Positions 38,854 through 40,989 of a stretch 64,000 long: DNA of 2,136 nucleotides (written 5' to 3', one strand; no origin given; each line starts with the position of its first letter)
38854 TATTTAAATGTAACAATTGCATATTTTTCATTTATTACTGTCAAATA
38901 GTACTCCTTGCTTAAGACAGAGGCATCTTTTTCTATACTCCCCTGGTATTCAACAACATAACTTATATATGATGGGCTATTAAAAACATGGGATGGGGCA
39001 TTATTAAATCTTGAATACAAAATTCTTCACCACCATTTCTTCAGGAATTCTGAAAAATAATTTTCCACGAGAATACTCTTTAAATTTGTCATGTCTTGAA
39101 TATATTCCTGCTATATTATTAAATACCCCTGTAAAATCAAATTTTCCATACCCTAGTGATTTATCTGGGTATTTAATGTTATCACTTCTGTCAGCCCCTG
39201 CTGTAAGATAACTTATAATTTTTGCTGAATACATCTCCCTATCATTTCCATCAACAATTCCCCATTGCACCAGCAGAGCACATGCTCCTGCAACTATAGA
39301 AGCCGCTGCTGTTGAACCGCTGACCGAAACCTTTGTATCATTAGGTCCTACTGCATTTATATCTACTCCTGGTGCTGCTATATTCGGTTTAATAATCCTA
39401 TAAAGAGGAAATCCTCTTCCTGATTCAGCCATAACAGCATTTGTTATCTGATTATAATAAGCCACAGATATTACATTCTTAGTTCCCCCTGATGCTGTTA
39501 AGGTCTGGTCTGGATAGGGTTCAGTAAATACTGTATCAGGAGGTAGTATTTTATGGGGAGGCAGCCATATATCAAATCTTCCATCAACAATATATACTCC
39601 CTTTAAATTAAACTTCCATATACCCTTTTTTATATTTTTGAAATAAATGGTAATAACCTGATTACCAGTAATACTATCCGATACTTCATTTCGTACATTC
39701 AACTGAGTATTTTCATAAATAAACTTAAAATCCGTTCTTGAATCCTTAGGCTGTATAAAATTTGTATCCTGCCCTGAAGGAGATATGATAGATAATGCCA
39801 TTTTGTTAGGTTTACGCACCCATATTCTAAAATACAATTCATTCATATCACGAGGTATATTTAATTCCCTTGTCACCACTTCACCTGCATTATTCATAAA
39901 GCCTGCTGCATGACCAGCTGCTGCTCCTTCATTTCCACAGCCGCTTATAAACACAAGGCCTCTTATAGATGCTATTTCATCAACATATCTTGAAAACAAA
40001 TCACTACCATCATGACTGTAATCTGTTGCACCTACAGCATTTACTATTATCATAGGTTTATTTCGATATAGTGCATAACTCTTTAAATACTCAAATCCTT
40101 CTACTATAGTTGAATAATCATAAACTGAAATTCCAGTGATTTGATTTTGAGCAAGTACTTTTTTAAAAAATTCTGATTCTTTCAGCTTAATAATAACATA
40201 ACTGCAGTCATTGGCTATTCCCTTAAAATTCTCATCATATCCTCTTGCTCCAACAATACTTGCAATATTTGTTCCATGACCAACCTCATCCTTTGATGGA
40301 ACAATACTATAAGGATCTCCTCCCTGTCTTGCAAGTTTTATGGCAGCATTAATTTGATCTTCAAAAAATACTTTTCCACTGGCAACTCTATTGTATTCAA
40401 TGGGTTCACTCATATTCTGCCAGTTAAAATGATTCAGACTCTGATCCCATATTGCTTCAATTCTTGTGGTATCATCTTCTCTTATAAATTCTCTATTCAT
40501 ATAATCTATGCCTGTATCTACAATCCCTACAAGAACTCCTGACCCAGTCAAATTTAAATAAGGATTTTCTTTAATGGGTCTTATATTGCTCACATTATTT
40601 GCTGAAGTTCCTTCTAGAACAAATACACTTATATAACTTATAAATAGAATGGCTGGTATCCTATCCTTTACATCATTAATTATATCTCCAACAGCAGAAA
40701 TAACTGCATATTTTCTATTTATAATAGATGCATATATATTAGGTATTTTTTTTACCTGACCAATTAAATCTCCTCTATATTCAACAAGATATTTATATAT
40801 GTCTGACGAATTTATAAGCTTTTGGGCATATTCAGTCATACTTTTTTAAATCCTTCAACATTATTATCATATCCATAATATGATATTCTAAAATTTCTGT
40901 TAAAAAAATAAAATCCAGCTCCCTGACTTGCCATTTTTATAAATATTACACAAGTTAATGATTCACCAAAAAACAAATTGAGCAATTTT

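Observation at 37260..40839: Tandem, overlapping Csp-type germination subtilases, neither with a canonical Asp-His-Ser triad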

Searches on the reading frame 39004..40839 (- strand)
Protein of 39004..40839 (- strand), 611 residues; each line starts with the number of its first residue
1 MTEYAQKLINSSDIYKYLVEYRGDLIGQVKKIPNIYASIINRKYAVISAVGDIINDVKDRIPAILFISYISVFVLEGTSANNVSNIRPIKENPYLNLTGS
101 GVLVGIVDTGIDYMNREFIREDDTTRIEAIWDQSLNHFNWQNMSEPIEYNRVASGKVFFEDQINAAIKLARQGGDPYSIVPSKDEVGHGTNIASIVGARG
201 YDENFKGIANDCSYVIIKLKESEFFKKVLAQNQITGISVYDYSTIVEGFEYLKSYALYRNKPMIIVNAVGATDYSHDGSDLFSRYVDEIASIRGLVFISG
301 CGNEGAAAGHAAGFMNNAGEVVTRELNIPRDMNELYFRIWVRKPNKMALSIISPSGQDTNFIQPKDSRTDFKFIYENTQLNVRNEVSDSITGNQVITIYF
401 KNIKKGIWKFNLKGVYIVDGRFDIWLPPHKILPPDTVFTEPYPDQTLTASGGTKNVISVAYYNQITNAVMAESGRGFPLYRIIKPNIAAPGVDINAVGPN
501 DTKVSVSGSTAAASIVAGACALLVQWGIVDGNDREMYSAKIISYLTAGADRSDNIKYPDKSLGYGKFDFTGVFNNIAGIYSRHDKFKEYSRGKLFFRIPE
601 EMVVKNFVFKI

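Call 3: search_protein_families(library=pfam, proteins=[window:39004-40839:-], max_evalue=0.01)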
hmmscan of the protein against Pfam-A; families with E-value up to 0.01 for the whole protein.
window:39004-40839:- (611 aa): 1 family
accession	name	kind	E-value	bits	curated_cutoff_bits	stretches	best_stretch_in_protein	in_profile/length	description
PF00082.27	Peptidase_S8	-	2.2e-18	67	21.8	2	99-308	1-156/288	Subtilase family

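Call 4: search_solved_structures(query=window:39004-40839:-, show_alignments=3)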
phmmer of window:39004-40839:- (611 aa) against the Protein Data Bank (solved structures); distinct sequences matched with E-value up to 0.001: 9.
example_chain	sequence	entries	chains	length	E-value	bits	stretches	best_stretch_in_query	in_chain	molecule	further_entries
9pr9_A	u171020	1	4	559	1.3e-67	231.8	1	68-576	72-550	Germination-specific protease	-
9t7m_E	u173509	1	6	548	4.4e-66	226.7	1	68-574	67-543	Subtilisin-like serine germination related protease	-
9sj9_B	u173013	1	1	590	5.3e-66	226.4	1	68-574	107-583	Subtilisin-like serine germination related protease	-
9pr8_A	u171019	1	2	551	1.3e-65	225.2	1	68-574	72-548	Germination-specific protease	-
6mw4_A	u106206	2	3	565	1.2e-53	185.6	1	74-583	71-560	Putative germination-specific protease | Germination-specific protease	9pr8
9sj9_A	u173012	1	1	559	2.6e-52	181.2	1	74-577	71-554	S8 family peptidase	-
4i0w_B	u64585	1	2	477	1.7e-50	175.3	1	91-566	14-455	Protease CspB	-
9sj6_C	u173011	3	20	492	4.1e-41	144.3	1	96-570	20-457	Subtilisin-like serine germination related protease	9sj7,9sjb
4h6w_A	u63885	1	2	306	0.00083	21.1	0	484-546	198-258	N-terminal cyanobactin protease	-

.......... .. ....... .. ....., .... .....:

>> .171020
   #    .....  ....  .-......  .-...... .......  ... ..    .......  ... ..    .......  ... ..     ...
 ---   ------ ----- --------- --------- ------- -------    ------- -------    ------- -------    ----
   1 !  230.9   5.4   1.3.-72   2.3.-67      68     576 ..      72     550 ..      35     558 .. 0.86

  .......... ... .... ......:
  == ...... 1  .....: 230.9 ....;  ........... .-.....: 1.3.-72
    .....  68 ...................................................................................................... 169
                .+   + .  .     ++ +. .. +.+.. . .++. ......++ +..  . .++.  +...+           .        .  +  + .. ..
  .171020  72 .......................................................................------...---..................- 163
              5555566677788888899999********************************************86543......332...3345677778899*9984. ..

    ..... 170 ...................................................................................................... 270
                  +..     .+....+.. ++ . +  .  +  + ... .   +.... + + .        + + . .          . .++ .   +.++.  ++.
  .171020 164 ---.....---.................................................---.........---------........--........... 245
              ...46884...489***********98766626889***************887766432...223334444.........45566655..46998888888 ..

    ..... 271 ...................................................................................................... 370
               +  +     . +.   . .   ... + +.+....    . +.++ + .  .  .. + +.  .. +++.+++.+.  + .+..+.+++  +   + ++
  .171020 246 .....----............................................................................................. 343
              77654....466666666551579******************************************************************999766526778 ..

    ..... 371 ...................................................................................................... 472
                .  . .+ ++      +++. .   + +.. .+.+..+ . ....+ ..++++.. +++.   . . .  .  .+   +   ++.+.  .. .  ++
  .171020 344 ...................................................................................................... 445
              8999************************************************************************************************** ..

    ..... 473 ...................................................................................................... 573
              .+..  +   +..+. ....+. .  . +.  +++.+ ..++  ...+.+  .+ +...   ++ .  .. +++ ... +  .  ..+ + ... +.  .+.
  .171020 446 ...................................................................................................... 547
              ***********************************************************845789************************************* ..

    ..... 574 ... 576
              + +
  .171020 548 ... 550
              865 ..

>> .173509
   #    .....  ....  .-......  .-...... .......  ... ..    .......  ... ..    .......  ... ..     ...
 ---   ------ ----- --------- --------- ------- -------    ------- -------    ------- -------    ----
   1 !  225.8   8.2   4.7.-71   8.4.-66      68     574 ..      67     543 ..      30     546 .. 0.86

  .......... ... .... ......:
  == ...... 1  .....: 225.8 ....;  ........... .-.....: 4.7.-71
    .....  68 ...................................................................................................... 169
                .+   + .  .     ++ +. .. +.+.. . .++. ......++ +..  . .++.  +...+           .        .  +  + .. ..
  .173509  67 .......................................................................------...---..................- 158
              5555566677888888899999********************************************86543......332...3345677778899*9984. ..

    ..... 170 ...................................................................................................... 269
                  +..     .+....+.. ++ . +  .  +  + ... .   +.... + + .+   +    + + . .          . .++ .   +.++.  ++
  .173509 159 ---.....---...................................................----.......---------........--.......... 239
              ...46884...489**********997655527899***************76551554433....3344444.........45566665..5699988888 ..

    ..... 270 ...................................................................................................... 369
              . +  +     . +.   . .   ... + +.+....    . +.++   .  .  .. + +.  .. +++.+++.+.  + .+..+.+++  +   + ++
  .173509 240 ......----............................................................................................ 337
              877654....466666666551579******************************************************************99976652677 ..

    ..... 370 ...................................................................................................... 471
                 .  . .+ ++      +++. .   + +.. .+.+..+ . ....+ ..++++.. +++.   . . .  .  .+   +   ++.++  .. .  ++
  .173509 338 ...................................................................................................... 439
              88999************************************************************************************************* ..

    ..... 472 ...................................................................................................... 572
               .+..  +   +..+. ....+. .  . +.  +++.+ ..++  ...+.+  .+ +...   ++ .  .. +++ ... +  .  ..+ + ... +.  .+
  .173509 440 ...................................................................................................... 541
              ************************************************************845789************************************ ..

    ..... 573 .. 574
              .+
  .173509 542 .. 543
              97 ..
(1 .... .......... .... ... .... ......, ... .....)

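Call 6: search_protein_families(library=ncbifam, proteins=[window:39004-40839:-], max_evalue=0.001)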
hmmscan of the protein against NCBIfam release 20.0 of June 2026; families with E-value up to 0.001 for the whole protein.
window:39004-40839:- (611 aa): 5 families
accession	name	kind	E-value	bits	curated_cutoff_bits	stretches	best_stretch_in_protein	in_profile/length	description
NF040809.1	germ_prot_CspBA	exception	9.2e-92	308.3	1250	1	64-576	616-1098/1099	bifunctional germination protease/germinant receptor pseudoprotease CspBA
NF040808.2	CspC_non_triad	exception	6.4e-76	255.9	675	1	73-577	69-553/556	bile acid germinant receptor pseudoprotease CspC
TIGR03921.1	T7SS_mycosin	equivalog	1.1e-11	44.5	278.75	1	486-569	199-281/353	type VII secretion-associated serine protease mycosin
NF033595.1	denti_PrtP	equivalog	7.1e-05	21.6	300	0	487-568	414-497/606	dentilisin complex serine proteinase subunit PrtP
TIGR03895.1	protease_PatA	subfamily_domain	0.00068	18.5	421.05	0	487-577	140-229/606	PatA/PatG family cyanobactin maturation protease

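Call 8: find_homologous_proteins(query=window:39004-40839:-, max_evalue=1e-20)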
Query window:39004-40839:- (611 aa): 597 proteins with E <= 1e-20 among 8000 candidates; the best 120 are listed.
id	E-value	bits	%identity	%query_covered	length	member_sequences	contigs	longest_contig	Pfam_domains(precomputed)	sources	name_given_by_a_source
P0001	0.0e+0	1379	100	100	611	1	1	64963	PF00082.28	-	-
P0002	3.4e-244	830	59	100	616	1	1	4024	PF00082.28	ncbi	-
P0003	3.2e-243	827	59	98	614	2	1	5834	PF00082.28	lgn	-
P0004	2.1e-224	764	57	98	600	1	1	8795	PF00082.28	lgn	-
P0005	2.3e-222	758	56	98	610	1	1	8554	PF00082.28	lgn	-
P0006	2.3e-221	754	56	99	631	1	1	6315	PF00082.28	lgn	-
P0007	2.0e-220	751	54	99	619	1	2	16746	PF00082.28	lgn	-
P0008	1.4e-206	706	53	98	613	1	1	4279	PF00082.28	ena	-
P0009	1.5e-203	696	51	99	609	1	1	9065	PF00082.28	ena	-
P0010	2.4e-203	695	54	98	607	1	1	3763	PF00082.28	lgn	-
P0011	3.3e-202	691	52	98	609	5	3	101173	PF00082.28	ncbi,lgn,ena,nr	ncbi:S8 family peptidase [Inconstantimicrobium porci]|nr:S8 family peptidase [Inconstantimicrobium p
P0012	1.6e-201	689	53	97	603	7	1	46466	PF00082.28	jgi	-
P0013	3.3e-200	685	51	98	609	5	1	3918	PF00082.28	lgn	-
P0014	1.8e-199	682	51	98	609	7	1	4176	PF00082.28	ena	-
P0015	2.3e-199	682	51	98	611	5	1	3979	PF00082.28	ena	-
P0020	9.4e-196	670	51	99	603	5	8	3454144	PF00082.28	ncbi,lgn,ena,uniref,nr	ncbi:S8 family peptidase [Clostridium septicum]|uniref:Peptidase S8 and S53 subtilisin kexin sedolis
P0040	1.0e-168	581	47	97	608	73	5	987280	PF00082.28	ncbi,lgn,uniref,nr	ncbi:peptidase S8 and S53 subtilisin kexin sedolisin [Clostridium botulinum]|uniref:S8 family peptid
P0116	1.4e-154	534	44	97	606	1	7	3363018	PF00082.28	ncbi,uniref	ncbi:S8 family peptidase [Clostridium perfringens]|uniref:S8 family peptidase n=1 Tax=Clostridium pe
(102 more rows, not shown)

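Call 17: find_encoding_contigs(protein=P0020, flank=8000, max_places=1)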
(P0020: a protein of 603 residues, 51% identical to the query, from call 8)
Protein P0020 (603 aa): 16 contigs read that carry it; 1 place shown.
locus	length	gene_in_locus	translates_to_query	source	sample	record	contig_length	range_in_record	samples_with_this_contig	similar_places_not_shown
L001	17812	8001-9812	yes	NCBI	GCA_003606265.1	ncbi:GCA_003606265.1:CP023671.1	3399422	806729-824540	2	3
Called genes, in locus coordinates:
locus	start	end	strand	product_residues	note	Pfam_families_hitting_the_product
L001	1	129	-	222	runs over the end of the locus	PF06130:PTAC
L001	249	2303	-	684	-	PF04108:ATG17_like (faint), PF00672:HAMP, PF00015:MCPsignal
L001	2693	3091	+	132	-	PF00293:NUDIX, PF14815:NUDIX_4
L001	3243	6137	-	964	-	PF13091:PLDc_2, PF00270:DEAD, PF04851:ResIII, PF18766:SWI2_SNF2, PF00271:Helicase_C, PF26350:DUF8090, PF11907:DUF3427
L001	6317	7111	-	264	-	-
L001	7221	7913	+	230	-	PF13545:HTH_Crp_2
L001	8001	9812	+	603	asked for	PF00082:Peptidase_S8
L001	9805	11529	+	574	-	PF00082:Peptidase_S8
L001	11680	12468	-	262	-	PF01048:PNP_UDP_1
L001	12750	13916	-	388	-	PF13679:Methyltransf_32, PF05206:TRM13 (weak), PF13649:Methyltransf_25 (weak), PF13847:Methyltransf_31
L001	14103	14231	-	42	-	-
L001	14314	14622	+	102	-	-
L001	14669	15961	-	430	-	PF03952:Enolase_N, PF00113:Enolase_C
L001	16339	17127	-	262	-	PF03372:Exo_endo_phos, PF22669:Exo_endo_phos2 (faint)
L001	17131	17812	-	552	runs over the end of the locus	PF02378:PTS_EIIC, PF00367:PTS_EIIB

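Call 18: find_encoding_contigs(protein=P0004, flank=10000, max_places=2)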
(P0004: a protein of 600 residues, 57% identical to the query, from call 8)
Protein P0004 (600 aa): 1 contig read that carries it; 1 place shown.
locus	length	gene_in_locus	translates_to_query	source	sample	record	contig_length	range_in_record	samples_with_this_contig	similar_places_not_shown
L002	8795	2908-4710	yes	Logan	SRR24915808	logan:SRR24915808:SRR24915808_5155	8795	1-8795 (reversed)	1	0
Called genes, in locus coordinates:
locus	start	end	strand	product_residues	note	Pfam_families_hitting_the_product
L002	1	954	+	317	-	?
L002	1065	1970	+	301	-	PF00126:HTH_1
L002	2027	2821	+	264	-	PF00106:adh_short, PF13561:adh_short_C2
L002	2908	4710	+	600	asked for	PF00082:Peptidase_S8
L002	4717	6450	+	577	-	PF00082:Peptidase_S8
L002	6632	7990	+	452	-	PF04851:ResIII, PF00270:DEAD, PF00271:Helicase_C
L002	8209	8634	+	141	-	PF12641:Flavodoxin_3, PF12724:Flavodoxin_5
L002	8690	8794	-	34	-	?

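Call 19: find_encoding_contigs(protein=P0005, flank=10000, max_places=2)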
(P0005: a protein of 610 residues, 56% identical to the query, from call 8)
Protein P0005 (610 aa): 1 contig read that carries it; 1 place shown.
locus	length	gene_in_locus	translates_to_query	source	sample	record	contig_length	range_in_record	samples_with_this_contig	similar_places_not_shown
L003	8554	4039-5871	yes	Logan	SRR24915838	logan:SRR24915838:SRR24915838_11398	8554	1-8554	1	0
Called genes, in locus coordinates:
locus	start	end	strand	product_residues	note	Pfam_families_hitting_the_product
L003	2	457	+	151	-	?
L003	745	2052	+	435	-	PF01053:Cys_Met_Meta_PP, PF00155:Aminotran_1_2, PF01041:DegT_DnrJ_EryC1, PF00266:Aminotran_5 (weak)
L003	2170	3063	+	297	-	PF00126:HTH_1, PF03466:LysR_substrate (weak)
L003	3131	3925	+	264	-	PF00106:adh_short, PF13561:adh_short_C2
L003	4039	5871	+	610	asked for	PF00082:Peptidase_S8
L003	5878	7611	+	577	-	PF00082:Peptidase_S8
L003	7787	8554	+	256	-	?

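Call 20: find_encoding_contigs(protein=P0116, flank=8000, max_places=1)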
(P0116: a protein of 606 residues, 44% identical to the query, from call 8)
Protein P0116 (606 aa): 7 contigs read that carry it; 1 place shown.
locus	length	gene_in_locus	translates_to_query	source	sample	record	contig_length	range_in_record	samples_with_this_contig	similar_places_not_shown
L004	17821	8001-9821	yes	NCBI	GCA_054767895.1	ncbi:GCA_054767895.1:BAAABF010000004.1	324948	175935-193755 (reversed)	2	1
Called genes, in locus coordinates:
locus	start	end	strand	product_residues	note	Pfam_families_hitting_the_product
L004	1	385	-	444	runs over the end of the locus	PF13354:Beta-lactamase2, PF00768:Peptidase_S11, PF07943:PBP5_C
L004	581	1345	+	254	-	PF10531:SLBB, PF22461:SLBB_2 (weak), PF00633:HHH, PF12836:HHH_3, PF14520:HHH_5 (faint), PF03934:T2SSK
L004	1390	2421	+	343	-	-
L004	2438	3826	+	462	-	PF03841:SelA, PF01053:Cys_Met_Meta_PP (weak)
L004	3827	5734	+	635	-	PF00009:GTP_EFTU, PF01926:MMR_HSR1 (weak), PF03144:GTP_EFTU_D2, PF25461:Beta-barrel_SelB, PF09106:WHD_2nd_SelB, PF09107:WHD_3rd_SelB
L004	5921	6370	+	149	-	-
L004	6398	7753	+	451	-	PF05958:tRNA_U5-meth_tr, PF02475:TRM5-TYW2_MTfase (weak), PF01555:N6_N4_Mtase (faint), PF03602:Cons_hypoth95 (weak), PF05175:MTS (weak), PF09445:Methyltransf_15 (weak), PF13649:Methyltransf_25 (weak), PF13847:Methyltransf_31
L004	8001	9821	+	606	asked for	PF00082:Peptidase_S8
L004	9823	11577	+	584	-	PF00082:Peptidase_S8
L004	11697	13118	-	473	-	PF07690:MFS_1 (weak), PF13347:MFS_2, PF07690:MFS_1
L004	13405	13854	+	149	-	PF13673:Acetyltransf_10 (weak)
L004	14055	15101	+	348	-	-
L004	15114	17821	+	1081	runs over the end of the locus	PF07550:Shr-like_HID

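Call 21: find_encoding_contigs(protein=P0003, flank=10000, max_places=1)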
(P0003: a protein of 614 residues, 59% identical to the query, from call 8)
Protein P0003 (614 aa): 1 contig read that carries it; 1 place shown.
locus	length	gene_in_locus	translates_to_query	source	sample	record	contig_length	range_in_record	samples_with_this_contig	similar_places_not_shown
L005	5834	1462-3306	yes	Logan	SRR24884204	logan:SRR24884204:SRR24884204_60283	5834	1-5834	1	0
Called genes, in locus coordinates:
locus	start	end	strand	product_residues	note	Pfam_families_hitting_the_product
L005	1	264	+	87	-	?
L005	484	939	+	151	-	PF02525:Flavodoxin_2 (weak), PF03358:FMN_red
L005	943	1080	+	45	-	-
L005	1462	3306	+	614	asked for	PF00082:Peptidase_S8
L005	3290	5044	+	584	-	PF00082:Peptidase_S8 (faint)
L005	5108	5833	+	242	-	?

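Call 22: find_encoding_contigs(protein=P0002, flank=10000, max_places=1)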
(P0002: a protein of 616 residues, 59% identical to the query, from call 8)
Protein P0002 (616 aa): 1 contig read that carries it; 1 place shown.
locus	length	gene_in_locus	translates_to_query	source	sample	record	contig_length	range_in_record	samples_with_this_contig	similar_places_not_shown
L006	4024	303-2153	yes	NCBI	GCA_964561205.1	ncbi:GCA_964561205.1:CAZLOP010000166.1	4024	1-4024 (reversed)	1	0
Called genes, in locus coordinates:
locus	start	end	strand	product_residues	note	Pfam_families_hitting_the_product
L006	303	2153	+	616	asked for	PF00082:Peptidase_S8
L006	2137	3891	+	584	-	PF00082:Peptidase_S8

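Call 25: find_related_loci(query=window:39004-40839:-, collection=genome_contigs, flank=6000)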
Query window:39004-40839:- (611 aa) in genome_contigs; peptide patterns used: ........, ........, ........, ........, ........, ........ (x = any residue, [..] = any of these).
124 stretches matched a pattern; 1 encode a relative of the query (tblastn E <= 1e-3); 1 distinct loci.
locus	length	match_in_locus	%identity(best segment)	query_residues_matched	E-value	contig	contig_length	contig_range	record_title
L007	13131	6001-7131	24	179-568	1e-8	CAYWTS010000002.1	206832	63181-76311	MAG TPA_asm: uncultured Ignavibacteriales bacterium isolate binchicken_co107_109 genome assembly, contig: NODE_100_lengt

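Call 56: search_protein_representatives(protein=window:39004-40839:-)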
Query: 611 residues. Proteins with E-value up to 0.001 (for the whole library): 5469; up to 1e-10: 2200; up to 1e-30: 538. The best 150 are listed.
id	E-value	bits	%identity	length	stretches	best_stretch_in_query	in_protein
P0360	0.0e+00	1299.1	38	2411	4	18-601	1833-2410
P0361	1.8e-291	984.3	38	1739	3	17-586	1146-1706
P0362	9.4e-233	790.4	37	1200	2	16-603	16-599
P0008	4.4e-207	705.6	54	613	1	9-605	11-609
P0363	6.5e-203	691.8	33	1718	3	64-595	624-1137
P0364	6.3e-176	602.7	32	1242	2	12-579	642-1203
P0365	8.5e-172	589.1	33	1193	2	11-589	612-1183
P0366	3.4e-171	587.1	35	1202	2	16-583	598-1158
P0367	3.0e-160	551.0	34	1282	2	16-579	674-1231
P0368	9.4e-151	519.6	34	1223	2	6-582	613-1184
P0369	1.4e-148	512.4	34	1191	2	8-579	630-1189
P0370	4.8e-148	510.7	32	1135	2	14-576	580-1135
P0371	4.5e-146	504.1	41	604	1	12-605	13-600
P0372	5.7e-145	500.5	34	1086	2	12-581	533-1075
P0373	7.0e-145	500.2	31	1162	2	24-578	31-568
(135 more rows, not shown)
